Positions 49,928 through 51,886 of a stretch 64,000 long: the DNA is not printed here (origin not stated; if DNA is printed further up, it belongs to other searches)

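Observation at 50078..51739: Tubulin-superfamily protein with tubulin-like rather than FtsZ-like spacing, no recognisable T7 catalytic loop, and a ~250-aa novel C-terminal half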

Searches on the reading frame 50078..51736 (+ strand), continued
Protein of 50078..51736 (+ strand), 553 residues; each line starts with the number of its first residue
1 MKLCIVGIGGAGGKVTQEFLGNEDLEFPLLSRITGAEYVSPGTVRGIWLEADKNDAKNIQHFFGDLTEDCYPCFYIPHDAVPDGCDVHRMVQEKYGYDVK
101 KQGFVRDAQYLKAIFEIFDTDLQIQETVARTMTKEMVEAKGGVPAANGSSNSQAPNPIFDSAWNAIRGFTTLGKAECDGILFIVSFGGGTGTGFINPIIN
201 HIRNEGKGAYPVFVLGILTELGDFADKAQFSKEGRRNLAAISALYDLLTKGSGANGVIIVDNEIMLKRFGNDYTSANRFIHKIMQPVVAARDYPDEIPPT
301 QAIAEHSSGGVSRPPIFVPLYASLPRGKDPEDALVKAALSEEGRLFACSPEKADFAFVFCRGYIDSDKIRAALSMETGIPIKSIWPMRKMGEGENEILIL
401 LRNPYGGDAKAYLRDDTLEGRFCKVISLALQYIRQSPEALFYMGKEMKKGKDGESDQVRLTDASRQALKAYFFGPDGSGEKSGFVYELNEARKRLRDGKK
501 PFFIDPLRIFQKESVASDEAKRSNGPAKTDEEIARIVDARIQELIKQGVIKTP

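Call 36: fold_search(model_id=the predicted structure, library=pdb)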
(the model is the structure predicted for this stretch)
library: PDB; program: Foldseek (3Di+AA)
matches with E <= 10: 1066; with E <= 0.001: 717
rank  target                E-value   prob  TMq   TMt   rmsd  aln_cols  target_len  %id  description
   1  5osk_B                2.0e-12  1.00  0.47  0.60   7.1       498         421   14  Tubulin-7j complex (released 2017-12-20)
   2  7cld_B                2.6e-12  1.00  0.46  0.58   7.4       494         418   13  Crystal structure of T2R-TTL-Cevipabulin complex (released 2021-07-07)
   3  3du7_A                3.0e-12  1.00  0.46  0.57   7.5       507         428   12  Tubulin-colchicine-phomopsin A: Stathmin-like domain complex (released 2008-10-21)
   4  5mf4_D                3.7e-12  1.00  0.45  0.57   7.5       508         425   14  Tubulin-Dictyostatin complex (released 2017-09-20)
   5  5s4x_D                4.1e-12  1.00  0.48  0.60   7.0       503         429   13  Tubulin-Z2856434917-complex (released 2021-06-30)
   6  1sa1_A                5.1e-12  1.00  0.46  0.57   7.9       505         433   13  Tubulin-podophyllotoxin: stathmin-like domain complex (released 2004-03-23)
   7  6b0c_D                5.4e-12  1.00  0.46  0.57   7.6       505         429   15  KLP10A-AMPPNP in complex with curved tubulin and a microtubule (released 2018-05-02)
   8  5ij0_A                5.7e-12  1.00  0.47  0.58   8.0       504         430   14  Cryo EM density of microtubule assembled from human TUBB3 (released 2016-04-20)
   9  9imo_B                6.0e-12  1.00  0.47  0.60   7.1       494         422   13  Crystal structure of Tubulin-RB3-TTL-Y12 (released 2025-02-26)
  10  7pqc_A                6.0e-12  1.00  0.48  0.58   7.1       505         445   13  tau-microtubule structural ensemble based on CryoEM data (released 2021-12-15)
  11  7q1f_B                6.0e-12  1.00  0.47  0.59   8.4       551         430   12  CPAP:TUBULIN:IE5 ALPHAREP COMPLEX (released 2022-04-20)
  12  6u0h_B                6.0e-12  1.00  0.44  0.55   8.3       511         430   14  Tubulin lattice of the ciliary doublet microtubule from Tetrahymena thermophila (released 2019-09-25)
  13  5mio_A                6.3e-12  1.00  0.42  0.53   8.6       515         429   14  KIF2C-DARPIN FUSION PROTEIN BOUND TO TUBULIN (released 2017-07-19)
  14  5ij0_B                6.7e-12  1.00  0.47  0.59   7.1       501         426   12  Cryo EM density of microtubule assembled from human TUBB3 (released 2016-04-20)
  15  5m7g_B                7.4e-12  1.00  0.48  0.60   6.6       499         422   14  Tubulin-MTD147 complex (released 2017-02-22)
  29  4b45_A                1.3e-11  1.00  0.45  0.71   6.1       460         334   17  CetZ2 from Haloferax volcanii - GTPgS bound protofilament (released 2013-08-14)
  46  7zyw_B                2.2e-11  1.00  0.46  0.59   7.3       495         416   14  Crystal structure of T2R-TTL-PM534 complex (released 2023-11-29)
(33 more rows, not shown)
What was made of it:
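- On Tubulin/FtsZ superfamily: Foldseek E about 2e-12, probability 1.00, about 500 aligned columns to tubulins, and CetZ2 with target TM-score 0.71 (call 36).
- On Eukaryotic-type tubulin (including artubulin and Odin/Asgard tubulin): The fold similarity is nevertheless the highest of all (call 36).
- Closest known: CetZ. Same: Highest TM-score on the target in Foldseek (0.71, call 36).
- Closest known: Eukaryotic-type tubulins, including Odin/Asgard tubulins and BtubA/B. Same: Top Foldseek hits, with alignments over about 500 columns (call 36).
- Checked: Foldseek gives E about 2e-12 with probability 1.00 to tubulins and CetZ2 (call 36). Foldseek alignments to tubulins span about 500 columns (call 36).
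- Foldseek: alpha-, beta- and gamma-tubulins at E about 2e-12 over about 500 columns, and CetZ2 (4b45) with TM 0.71 on the target (call 36).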

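Call 37: search_solved_structures(query=A2, max_evalue=10, show_alignments=5)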
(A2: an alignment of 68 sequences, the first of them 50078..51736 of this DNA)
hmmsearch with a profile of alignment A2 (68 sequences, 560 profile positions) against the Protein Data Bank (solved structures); distinct sequences matched with E-value up to 10: 53.
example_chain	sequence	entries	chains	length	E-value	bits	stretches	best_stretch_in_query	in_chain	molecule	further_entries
4b45_A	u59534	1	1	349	0.00057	21.9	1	175-346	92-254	CELL DIVISION PROTEIN FTSZ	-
4b46_A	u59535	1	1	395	0.0082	18.1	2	1-23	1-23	CELL DIVISION PROTEIN FTSZ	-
7yop_A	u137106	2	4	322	0.029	16.3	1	178-231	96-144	Cell division protein FtsZ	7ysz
8grw_A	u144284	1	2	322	0.029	16.3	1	178-231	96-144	Cell division protein FtsZ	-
3zid_A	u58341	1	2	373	0.047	15.6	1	174-292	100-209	TUBULIN/FTSZ, GTPASE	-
4xcq_A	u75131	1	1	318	0.068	15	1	175-220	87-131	TubZ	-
7evb_B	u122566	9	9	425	0.17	13.7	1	178-366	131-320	Tubulin-like protein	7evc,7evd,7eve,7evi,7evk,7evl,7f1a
7evg_A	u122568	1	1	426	0.17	13.7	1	178-366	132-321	Tubulin-like protein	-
2vaw_A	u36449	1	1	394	0.25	13.2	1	178-239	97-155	CELL DIVISION PROTEIN FTSZ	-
1ofu_A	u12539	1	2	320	0.35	12.7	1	178-239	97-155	CELL DIVISION PROTEIN FTSZ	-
7evh_A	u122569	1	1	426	0.36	12.7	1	178-366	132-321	Tubulin-like protein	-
4u39_A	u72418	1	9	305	0.43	12.4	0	178-223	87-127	Cell division protein FtsZ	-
2rhh_A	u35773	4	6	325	0.45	12.3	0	178-223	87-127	Cell Division Protein ftsZ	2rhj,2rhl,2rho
9hxc_A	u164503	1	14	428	0.46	12.3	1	179-220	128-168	Asgard tubulin AtubA with residues from TEV protease cleavage site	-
9f6t_A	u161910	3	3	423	0.46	12.3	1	179-220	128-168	Asgard tubulin A (AtubA) from Candidatus Lokiarchaeum ossiferum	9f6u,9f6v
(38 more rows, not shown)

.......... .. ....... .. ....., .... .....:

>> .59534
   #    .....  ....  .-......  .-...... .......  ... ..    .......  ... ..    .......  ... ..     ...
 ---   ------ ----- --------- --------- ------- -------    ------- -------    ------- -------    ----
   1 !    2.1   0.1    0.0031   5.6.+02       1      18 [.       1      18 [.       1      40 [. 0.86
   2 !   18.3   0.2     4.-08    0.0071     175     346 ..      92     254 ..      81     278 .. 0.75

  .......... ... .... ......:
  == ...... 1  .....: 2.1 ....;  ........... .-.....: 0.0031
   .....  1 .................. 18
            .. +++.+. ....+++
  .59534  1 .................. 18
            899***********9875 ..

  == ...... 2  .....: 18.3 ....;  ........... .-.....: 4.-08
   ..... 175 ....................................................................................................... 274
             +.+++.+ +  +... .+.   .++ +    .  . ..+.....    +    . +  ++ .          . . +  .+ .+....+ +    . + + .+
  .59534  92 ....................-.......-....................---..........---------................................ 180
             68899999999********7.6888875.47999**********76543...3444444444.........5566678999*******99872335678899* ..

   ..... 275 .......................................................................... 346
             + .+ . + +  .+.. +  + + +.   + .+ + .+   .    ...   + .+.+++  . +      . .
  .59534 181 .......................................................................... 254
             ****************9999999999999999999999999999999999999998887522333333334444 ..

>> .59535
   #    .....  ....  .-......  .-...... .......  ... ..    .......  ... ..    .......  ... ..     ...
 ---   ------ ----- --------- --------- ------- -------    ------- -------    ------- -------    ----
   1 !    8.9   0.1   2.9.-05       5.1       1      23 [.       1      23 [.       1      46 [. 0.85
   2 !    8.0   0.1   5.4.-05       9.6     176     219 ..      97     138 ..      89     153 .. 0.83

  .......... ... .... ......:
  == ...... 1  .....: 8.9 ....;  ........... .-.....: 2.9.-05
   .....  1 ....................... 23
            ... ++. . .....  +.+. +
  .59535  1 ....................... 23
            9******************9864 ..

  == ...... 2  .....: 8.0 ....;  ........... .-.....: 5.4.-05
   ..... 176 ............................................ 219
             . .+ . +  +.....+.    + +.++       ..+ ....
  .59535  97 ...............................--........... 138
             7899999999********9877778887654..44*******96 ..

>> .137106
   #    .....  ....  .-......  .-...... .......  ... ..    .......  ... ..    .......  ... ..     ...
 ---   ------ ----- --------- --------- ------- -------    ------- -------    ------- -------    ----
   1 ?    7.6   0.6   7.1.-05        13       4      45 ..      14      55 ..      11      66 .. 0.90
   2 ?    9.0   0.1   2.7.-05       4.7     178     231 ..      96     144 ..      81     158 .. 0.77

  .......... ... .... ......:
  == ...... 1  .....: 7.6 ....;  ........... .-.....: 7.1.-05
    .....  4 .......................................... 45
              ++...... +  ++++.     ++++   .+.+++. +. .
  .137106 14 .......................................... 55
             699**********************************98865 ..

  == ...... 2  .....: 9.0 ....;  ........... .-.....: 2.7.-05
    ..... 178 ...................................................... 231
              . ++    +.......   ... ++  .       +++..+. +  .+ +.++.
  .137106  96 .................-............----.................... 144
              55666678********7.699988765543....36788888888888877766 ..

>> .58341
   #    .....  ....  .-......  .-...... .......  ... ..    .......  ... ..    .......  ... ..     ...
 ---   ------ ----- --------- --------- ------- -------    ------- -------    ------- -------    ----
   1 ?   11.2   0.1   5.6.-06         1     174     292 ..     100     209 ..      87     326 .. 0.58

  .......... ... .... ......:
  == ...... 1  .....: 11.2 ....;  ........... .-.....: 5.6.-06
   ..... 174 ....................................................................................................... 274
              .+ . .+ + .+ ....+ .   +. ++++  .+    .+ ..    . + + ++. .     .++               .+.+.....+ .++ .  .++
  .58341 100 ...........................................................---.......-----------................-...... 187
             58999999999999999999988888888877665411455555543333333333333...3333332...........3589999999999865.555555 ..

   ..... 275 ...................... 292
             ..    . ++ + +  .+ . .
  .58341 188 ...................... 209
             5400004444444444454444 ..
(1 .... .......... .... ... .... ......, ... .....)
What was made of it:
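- On Eukaryotic-type tubulin (including artubulin and Odin/Asgard tubulin): OdinTubulin matches at E=0.17 (call 37).
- On TubZ / PhuZ (plasmid and phage tubulins): TubZ matches by sequence at E=0.068 (call 37).
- Closest known: CetZ. Same: Best sequence-level match among solved structures (profile E=5.7e-4, call 37).
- The best match among PDB sequences is CetZ2 at 5.7e-4 (call 37).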

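Call 38: search_protein_families(library=pfam, alignment_id=A2, max_evalue=10)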
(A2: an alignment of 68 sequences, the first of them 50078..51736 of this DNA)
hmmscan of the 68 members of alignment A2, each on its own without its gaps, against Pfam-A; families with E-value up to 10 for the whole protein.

A. member 1, window:50078-51736:+ (553 aa): 2 families
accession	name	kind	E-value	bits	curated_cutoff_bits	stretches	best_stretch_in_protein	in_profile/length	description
PF00091.31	Tubulin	-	2e-06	28.7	33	1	3-212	2-144/190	Tubulin/FtsZ family, GTPase domain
PF13809.12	Tubulin_2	-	0.024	14.3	27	1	180-247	164-231/356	Tubulin like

B. families by the number of members that match (of 68 scanned): 28 families (the first 25 are shown)
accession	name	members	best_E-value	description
PF00091.31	Tubulin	68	3.7e-09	Tubulin/FtsZ family, GTPase domain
PF13809.12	Tubulin_2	63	0.00027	Tubulin like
PF14974.11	P_C10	4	0.13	Protein C10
PF00224.27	PK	2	0.039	Pyruvate kinase, barrel domain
PF17908.6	APAF1_C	1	0.00018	APAF-1 helical domain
PF13499.12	EF-hand_7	1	0.0011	EF-hand domain pair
PF24077.1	IgA0_D2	1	0.027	Immunoglobulin A1 protease autotransporter domain 2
PF18164.7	GNAT_C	1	0.047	GNAT-like C-terminal domain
PF08775.15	ParB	1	0.087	ParB family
PF13202.12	EF-hand_5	1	0.087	EF hand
PF16267.10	DUF4920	1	0.09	Domain of unknown function (DUF4920)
PF09675.16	Chlamy_scaf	1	0.12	Chlamydia-phage Chp2 scaffold (Chlamy_scaf)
PF04025.18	RemA-like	1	0.12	Extracellular matrix regulatory protein A-like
PF13412.12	HTH_24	1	0.13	Winged helix-turn-helix DNA-binding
PF14366.11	DUF4410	1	0.16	Domain of unknown function (DUF4410)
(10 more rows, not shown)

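Call 48: find_related_loci(query=A3, collection=genome_contigs, flank=10000)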
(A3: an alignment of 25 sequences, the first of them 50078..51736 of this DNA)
Query A3 (553 aa) in genome_contigs; peptide patterns used: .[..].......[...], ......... (x = any residue, [..] = any of these).
115 stretches matched a pattern; 92 encode a relative of the query (tblastn E <= 1e-3); the best 80 are kept; 79 distinct loci.
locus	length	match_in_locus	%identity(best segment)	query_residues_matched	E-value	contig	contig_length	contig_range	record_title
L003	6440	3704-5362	89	1-553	0e+0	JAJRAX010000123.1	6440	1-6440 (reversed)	MAG: Methanothrix sp. isolate OWC_0023 OWC_0023_k121_7352861, whole genome shotgun sequence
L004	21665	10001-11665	84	1-553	0e+0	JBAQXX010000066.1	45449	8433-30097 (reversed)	MAG: Methanothrix sp. isolate MFD12019_ilm_asm_bin55 k127_6993, whole genome shotgun sequence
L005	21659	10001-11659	82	1-553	0e+0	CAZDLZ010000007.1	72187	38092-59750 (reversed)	MAG TPA_asm: uncultured Methanotrichaceae archaeon isolate binchicken_co113_257 genome assembly, contig: NODE_396_length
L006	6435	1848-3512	80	1-551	0e+0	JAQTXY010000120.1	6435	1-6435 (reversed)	MAG: Methanothrix sp. isolate STC_24 NODE_32740_length_6435_cov_3.374604_Sandtown_C, whole genome shotgun sequence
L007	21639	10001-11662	80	1-552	0e+0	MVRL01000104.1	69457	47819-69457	MAG: Methanosaeta sp. PtaU1.Bin112 A4E49_contig000104, whole genome shotgun sequence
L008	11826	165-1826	77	1-553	0e+0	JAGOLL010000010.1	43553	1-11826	MAG: Methanothrix sp. isolate Go_SlDig_bin_454 Go_SlDig_2264_length_43553_cov_10.203565, whole genome shotgun sequence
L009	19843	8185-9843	79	1-551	0e+0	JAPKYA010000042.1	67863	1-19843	MAG: Methanothrix sp. isolate LacPavin_0920_SED2_MAG_52_45 LacPavin_0920_SED2_scaffold_442470, whole genome shotgun sequ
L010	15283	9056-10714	79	1-551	0e+0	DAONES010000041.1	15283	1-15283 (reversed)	MAG TPA_asm: Methanothrix sp. isolate AMR_MDS_3863 NODE_4176_length_15283_cov_16.818033, whole genome shotgun sequence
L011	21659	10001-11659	77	1-551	0e+0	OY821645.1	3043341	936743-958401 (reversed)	MAG: Methanothrix sp. isolate d1628e35-7b52-4540-a147-c2ca1342adce genome assembly, chromosome: 1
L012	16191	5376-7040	77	1-552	0e+0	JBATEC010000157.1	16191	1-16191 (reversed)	MAG: Methanothrix sp. isolate MFD10102_ilm_asm_bin3 k127_11522, whole genome shotgun sequence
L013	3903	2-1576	76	33-553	0e+0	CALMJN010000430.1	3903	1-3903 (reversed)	MAG TPA_asm: uncultured Methanosarcinales archaeon isolate SRR5468111_bin.38_CONCOCT_v1.1_MAG genome assembly, contig: E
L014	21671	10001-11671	74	1-551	0e+0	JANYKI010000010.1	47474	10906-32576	MAG: Methanothrix sp. isolate GL140_5_metabinner_16 GL140_5_k141_568750, whole genome shotgun sequence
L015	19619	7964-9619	74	1-553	0e+0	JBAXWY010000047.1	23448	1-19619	MAG: Methanothrix sp. isolate ELA725 MAG725_47, whole genome shotgun sequence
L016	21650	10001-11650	71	1-551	0e+0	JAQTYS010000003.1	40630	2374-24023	MAG: Methanothrix sp. isolate STC_42 NODE_1914_length_40630_cov_6.865047_Sandtown_C, whole genome shotgun sequence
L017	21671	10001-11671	76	1-551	0e+0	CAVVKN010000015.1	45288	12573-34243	MAG: Methanotrichaceae archaeon isolate MFD04716.bin.3.283 genome assembly, contig: contig_40787, whole genome shotgun s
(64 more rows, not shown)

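Call 55: list_cluster_members(proteins=[P0157, P0161, P0162, P0163, P0165, P0168, P0184, P0196, P0217, P0122])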
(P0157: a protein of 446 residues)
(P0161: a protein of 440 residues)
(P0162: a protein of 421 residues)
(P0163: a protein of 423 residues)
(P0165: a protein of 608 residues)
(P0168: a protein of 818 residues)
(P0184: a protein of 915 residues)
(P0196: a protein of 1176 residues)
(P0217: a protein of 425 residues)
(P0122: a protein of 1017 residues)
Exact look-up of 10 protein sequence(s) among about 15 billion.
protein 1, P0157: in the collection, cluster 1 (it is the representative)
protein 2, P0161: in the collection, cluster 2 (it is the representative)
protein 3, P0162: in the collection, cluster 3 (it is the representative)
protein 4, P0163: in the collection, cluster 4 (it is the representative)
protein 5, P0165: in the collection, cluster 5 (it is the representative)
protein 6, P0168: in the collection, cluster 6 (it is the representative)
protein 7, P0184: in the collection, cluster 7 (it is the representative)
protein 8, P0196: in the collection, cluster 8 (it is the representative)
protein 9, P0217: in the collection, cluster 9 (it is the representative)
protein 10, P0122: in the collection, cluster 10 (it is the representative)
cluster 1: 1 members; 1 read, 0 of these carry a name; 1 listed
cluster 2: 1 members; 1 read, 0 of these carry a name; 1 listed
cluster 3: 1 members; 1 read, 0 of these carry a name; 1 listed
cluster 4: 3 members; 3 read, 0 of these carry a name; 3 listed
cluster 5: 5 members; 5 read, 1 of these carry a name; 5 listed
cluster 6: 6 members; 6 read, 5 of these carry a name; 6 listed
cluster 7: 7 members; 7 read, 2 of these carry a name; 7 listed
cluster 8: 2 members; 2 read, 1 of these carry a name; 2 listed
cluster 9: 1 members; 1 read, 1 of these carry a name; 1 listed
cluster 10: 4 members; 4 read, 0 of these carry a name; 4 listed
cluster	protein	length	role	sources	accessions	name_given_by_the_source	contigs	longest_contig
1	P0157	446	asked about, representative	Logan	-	-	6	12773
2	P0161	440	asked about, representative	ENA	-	-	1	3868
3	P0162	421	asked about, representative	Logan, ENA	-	-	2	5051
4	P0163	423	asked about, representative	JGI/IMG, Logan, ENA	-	-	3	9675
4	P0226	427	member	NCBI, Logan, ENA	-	-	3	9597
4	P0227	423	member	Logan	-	-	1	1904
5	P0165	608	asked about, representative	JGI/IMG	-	cell division GTPase FtsZ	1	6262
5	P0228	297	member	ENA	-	-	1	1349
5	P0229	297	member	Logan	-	-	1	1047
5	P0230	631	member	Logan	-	-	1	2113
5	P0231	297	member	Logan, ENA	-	-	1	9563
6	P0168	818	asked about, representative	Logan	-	-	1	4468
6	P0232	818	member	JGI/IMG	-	hypothetical protein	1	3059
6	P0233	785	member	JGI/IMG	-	hypothetical protein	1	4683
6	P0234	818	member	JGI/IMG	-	hypothetical protein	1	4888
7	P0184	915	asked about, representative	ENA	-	-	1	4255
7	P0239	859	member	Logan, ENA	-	-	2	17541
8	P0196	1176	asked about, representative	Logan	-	-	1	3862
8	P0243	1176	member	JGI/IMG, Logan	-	uncharacterized metal-binding protein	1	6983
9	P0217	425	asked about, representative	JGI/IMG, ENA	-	cell division GTPase FtsZ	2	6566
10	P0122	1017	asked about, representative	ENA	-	-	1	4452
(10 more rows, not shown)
